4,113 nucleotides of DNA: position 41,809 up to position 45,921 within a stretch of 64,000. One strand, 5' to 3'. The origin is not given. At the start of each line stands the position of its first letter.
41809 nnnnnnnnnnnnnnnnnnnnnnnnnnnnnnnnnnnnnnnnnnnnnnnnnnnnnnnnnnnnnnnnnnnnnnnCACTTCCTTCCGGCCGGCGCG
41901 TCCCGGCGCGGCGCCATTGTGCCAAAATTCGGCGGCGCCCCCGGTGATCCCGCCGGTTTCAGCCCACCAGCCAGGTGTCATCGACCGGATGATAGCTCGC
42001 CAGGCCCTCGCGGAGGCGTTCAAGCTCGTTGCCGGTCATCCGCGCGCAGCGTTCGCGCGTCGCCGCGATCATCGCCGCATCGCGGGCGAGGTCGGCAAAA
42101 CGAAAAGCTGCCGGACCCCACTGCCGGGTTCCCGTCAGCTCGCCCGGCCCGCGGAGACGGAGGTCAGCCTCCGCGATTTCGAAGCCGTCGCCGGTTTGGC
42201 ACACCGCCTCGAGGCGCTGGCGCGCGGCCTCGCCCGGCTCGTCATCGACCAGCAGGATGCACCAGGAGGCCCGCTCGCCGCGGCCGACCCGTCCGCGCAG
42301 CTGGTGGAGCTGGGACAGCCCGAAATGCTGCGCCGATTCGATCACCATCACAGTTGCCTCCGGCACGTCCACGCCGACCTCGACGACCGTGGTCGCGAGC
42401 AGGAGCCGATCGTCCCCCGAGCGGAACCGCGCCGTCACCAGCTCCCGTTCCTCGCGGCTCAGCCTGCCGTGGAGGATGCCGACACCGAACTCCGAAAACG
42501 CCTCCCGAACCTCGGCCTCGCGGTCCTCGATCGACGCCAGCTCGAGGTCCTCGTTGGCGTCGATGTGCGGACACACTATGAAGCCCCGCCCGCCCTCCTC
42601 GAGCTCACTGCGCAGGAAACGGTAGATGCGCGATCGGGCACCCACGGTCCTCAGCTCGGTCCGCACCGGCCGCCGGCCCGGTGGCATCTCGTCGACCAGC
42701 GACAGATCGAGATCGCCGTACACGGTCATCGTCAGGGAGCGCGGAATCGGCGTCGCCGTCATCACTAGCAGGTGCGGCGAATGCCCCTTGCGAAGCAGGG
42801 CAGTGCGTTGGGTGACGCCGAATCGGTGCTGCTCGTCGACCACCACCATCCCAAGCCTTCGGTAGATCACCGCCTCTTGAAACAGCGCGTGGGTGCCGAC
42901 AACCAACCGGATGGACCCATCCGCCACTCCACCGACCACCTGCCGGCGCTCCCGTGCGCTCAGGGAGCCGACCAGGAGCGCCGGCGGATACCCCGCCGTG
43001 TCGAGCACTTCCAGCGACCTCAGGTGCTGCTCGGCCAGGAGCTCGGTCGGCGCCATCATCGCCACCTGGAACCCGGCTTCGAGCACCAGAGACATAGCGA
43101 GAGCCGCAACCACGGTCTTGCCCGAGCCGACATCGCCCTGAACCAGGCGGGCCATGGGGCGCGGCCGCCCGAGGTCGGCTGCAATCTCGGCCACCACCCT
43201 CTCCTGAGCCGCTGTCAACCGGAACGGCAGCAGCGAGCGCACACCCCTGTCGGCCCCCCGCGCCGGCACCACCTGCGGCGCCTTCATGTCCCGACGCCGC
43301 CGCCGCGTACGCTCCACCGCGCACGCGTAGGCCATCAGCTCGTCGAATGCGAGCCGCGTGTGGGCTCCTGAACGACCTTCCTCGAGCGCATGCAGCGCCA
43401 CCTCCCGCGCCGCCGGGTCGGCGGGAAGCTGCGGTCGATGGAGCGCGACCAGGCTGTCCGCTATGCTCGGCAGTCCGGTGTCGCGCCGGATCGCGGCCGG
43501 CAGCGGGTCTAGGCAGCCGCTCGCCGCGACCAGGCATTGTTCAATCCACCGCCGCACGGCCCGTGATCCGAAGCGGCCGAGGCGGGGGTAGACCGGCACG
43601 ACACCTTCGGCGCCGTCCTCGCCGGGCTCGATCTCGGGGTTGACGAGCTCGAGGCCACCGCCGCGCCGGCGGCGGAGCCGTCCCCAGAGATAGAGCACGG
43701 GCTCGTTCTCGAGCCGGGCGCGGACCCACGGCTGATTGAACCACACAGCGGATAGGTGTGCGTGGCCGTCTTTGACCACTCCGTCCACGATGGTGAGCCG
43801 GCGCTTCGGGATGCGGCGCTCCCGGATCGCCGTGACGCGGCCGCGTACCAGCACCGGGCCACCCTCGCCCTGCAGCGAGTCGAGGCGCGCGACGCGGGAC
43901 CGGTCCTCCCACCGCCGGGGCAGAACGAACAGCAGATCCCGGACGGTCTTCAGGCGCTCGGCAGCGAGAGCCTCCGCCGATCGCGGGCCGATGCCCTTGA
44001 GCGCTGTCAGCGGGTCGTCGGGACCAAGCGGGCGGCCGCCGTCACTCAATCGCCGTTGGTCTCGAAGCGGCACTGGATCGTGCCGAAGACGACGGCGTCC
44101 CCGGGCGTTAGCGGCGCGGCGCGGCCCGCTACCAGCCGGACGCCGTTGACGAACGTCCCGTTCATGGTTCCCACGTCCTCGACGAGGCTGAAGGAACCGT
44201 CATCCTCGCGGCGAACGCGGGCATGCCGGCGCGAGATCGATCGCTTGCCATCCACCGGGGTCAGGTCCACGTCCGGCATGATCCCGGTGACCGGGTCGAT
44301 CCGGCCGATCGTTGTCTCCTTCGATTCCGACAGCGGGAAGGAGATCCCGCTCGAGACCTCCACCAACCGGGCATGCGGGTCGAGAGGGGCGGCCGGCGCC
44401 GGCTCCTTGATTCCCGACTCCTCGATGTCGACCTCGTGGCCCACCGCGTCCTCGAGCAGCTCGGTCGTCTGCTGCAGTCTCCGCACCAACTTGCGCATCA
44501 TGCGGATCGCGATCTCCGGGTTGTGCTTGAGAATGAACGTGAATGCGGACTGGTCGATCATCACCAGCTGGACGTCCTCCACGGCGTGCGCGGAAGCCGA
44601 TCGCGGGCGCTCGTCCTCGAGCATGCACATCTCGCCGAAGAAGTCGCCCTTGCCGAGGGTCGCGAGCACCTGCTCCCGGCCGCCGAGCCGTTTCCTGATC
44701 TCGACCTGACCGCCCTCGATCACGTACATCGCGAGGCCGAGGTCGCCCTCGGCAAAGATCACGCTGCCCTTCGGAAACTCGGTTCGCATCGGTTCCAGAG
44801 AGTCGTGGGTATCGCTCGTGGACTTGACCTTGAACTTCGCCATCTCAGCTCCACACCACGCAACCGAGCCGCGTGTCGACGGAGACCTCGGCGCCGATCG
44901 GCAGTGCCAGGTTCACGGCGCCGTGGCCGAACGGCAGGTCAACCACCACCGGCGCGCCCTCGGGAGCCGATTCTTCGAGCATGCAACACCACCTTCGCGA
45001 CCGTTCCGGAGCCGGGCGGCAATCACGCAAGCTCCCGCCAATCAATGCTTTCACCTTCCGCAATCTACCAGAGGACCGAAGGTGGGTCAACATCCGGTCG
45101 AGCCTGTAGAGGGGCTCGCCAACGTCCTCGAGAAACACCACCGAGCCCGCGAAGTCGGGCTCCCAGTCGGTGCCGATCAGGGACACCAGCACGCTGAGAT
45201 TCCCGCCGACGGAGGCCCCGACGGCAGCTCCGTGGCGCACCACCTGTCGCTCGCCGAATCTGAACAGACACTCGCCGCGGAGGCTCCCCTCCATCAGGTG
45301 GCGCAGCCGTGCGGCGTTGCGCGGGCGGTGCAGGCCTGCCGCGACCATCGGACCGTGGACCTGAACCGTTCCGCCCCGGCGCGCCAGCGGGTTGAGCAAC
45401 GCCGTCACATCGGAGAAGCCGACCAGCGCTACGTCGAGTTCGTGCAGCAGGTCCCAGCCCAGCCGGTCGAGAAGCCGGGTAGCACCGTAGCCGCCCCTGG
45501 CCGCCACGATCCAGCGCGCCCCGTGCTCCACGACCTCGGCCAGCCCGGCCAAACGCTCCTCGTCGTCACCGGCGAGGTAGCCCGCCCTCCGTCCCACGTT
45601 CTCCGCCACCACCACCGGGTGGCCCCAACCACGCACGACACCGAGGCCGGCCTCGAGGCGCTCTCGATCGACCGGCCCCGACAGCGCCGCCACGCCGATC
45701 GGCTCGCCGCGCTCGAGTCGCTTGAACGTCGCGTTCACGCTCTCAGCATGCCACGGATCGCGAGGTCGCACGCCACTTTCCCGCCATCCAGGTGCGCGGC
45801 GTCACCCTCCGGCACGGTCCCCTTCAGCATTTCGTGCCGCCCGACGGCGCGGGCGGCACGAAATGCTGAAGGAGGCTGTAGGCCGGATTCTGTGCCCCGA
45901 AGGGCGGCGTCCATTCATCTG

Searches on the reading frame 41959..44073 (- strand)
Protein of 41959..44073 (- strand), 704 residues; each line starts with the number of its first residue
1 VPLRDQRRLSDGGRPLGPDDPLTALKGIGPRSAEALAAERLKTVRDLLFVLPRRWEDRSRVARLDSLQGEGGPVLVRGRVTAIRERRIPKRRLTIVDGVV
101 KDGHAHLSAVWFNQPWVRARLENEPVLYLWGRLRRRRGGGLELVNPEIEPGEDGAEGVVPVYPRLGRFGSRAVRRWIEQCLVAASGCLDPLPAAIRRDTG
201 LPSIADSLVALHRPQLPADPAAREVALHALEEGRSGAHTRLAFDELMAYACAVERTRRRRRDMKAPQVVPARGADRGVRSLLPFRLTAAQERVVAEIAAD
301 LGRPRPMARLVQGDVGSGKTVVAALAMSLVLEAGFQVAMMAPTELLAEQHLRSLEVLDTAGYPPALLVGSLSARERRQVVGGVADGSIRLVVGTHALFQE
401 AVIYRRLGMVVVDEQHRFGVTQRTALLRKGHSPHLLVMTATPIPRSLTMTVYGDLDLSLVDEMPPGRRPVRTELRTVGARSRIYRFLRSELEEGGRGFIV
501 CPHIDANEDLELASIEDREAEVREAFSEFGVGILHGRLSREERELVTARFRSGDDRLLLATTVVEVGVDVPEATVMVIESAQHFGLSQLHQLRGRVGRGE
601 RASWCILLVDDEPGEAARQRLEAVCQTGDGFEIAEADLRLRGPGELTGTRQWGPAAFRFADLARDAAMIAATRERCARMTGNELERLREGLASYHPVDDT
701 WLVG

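Call 20: search_protein_families(library=pfam, proteins=[window:41959-44073:-], max_evalue=0.001)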
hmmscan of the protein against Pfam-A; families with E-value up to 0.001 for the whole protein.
window:41959-44073:- (704 aa): 8 families
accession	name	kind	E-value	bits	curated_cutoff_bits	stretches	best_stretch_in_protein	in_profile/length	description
PF17191.10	RecG_wedge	-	2.7e-21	76.3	23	1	25-179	5-157/162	RecG wedge domain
PF00271.37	Helicase_C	-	8.3e-21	74.7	23.5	1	486-598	9-108/110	Helicase conserved C-terminal domain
PF00270.35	DEAD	-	1.9e-18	67.2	26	1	289-447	3-164/167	DEAD/DEAH box helicase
PF19833.4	RecG_dom3_C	-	1.4e-12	47.9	26.8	1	627-680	1-55/87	ATP-dependent DNA helicase RecG, domain 3, C-terminal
PF04851.21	ResIII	-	1.4e-10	41.7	22.5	1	285-442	3-162/164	Type III restriction enzyme, res subunit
PF01336.31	tRNA_anti-codon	-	1.5e-08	34.9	27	1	74-150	1-74/75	OB-fold nucleic acid binding domain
PF13604.12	AAA_30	-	1e-05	25.8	27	1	286-429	2-111/191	AAA domain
PF22590.2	Cas3-like_C_2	-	0.0009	19.9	27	0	524-600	24-105/106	CRISPR-associated nuclease/helicase Cas3, C-terminal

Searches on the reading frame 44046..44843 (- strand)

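Call 9: search_protein_families(library=pfam, proteins=[window:44046-44843:-], max_evalue=0.001)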
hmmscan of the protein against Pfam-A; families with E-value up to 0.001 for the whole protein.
window:44046-44843:- (265 aa): 3 families
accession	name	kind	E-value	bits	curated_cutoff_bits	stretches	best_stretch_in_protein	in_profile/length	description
PF00027.35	cNMP_binding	-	1.8e-22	79.5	27.5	1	21-107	2-88/89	Cyclic nucleotide-binding domain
PF00498.31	FHA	-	1.7e-12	48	20.7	1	177-254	1-67/67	FHA domain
PF16697.10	Yop-YscD_cpl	-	0.00023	21.8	33.2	1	187-262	22-92/94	Inner membrane component of T3SS, cytoplasmic domain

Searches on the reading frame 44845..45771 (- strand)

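Call 9: search_protein_families(library=pfam, proteins=[window:44845-45771:-], max_evalue=0.001)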
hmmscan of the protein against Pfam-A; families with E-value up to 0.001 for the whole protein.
window:44845-45771:- (308 aa): 2 families
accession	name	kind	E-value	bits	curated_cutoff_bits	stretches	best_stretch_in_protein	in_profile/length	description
PF17676.7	Peptidase_S66C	-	8.4e-31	107.5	23.7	1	185-298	2-120/120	LD-carboxypeptidase C-terminal domain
PF02016.21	Peptidase_S66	-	1.5e-24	86.9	25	1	25-140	1-121/121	LD-carboxypeptidase N-terminal domain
